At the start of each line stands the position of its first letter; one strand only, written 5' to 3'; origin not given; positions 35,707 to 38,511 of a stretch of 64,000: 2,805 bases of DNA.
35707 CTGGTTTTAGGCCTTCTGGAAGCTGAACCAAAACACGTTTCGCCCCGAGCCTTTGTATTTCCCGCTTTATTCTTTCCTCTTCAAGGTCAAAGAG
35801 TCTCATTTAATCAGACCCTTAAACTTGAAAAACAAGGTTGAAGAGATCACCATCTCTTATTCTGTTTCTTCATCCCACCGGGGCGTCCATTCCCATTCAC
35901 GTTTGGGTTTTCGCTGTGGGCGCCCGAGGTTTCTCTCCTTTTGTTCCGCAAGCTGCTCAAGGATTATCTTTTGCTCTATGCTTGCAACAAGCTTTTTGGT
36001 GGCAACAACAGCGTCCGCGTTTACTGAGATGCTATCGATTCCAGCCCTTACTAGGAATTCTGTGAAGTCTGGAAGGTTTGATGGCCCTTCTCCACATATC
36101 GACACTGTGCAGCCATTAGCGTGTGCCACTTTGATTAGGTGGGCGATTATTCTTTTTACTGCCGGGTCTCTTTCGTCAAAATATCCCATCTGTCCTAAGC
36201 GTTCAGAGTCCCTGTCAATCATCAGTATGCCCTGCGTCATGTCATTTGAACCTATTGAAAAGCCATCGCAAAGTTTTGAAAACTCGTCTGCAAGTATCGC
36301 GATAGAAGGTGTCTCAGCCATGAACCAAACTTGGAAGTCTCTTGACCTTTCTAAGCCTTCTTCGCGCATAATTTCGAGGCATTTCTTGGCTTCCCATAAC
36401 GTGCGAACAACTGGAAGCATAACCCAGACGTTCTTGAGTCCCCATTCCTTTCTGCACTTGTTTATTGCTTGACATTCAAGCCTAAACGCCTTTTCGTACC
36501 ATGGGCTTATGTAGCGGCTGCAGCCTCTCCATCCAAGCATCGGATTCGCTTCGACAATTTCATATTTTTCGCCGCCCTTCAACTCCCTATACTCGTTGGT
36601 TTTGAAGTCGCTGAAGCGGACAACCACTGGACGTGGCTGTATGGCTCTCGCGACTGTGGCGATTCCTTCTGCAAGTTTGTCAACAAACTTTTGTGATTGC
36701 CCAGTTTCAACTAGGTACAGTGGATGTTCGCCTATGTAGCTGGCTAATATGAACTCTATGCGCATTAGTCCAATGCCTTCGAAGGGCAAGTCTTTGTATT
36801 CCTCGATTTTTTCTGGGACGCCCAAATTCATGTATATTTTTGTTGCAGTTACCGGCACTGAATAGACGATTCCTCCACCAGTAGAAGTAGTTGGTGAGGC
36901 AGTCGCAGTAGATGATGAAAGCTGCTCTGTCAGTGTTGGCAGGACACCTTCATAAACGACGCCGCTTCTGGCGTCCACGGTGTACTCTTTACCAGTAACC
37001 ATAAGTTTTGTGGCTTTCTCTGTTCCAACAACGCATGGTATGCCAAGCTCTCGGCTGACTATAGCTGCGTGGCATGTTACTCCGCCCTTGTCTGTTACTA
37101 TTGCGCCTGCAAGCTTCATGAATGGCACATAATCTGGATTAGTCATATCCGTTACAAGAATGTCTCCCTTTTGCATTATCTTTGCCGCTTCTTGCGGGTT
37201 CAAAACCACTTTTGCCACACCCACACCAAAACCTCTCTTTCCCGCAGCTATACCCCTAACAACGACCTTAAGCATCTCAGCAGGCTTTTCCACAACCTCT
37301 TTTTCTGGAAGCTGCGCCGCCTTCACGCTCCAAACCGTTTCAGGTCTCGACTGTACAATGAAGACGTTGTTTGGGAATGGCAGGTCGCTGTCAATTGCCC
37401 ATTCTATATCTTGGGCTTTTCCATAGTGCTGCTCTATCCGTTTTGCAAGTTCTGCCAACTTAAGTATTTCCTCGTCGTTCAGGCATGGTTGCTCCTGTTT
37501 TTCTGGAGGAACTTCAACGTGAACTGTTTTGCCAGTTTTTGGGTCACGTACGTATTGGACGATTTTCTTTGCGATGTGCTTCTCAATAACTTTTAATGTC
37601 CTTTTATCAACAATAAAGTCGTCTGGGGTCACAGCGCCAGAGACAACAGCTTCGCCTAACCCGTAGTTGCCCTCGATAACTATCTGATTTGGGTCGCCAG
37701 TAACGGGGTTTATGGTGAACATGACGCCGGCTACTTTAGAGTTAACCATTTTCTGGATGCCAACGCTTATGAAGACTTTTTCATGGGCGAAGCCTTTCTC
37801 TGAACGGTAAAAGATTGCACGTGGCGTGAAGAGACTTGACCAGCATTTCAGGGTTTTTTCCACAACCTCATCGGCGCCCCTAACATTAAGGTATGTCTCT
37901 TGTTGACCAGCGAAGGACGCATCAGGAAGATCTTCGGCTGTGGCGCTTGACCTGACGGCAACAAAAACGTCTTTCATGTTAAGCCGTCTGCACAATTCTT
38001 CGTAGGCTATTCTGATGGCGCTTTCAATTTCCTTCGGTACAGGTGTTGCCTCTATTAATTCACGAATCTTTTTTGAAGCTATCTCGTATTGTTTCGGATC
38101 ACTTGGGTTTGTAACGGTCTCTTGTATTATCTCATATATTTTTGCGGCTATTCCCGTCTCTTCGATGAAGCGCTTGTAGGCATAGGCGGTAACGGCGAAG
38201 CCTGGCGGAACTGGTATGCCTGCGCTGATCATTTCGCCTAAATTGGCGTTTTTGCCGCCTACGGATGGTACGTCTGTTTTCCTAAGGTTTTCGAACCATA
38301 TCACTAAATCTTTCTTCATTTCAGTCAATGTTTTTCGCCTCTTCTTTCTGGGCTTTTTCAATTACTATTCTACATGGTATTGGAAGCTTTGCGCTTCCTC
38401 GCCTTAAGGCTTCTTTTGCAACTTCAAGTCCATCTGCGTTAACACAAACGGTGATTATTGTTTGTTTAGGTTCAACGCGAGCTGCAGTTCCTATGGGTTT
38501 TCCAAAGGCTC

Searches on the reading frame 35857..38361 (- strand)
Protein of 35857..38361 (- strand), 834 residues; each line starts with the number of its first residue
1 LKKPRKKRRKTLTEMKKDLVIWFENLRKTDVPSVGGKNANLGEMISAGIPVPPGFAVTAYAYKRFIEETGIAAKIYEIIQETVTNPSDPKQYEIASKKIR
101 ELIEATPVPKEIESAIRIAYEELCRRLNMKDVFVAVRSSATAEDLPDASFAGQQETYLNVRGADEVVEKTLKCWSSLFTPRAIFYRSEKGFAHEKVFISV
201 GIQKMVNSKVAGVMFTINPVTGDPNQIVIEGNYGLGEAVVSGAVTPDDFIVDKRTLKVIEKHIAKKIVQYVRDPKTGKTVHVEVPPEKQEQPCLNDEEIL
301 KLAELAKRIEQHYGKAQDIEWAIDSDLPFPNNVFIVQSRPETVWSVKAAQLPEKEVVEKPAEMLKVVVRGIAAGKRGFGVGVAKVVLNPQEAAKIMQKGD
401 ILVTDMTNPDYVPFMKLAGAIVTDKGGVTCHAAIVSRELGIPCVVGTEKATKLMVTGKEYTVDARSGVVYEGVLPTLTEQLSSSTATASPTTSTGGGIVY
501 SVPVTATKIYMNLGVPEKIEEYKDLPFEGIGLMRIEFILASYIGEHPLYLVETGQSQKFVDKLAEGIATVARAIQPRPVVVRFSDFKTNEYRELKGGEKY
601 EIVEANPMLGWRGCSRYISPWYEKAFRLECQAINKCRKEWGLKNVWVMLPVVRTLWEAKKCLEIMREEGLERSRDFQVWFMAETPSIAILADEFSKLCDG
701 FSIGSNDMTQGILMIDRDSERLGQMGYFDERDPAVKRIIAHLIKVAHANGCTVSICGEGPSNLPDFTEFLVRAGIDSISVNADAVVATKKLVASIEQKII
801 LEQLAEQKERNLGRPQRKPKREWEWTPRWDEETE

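Call 11: search_protein_families(library=pfam, proteins=[window:35857-38361:-], max_evalue=0.001)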
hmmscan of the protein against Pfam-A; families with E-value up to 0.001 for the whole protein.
window:35857-38361:- (834 aa): 3 families
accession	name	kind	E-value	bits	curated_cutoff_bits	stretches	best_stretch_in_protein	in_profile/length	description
PF01326.24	PPDK_N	-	2.9e-126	421.7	27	1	32-353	2-321/328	Pyruvate phosphate dikinase, AMP/ATP-binding domain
PF02896.24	PEP-utilizers_C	-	4.6e-74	249.7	22.8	1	503-796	16-292/293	PEP-utilising enzyme, PEP-binding domain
PF00391.29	PEP-utilizers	-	1.3e-26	92.4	23.1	1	397-467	2-72/72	PEP-utilising enzyme, mobile domain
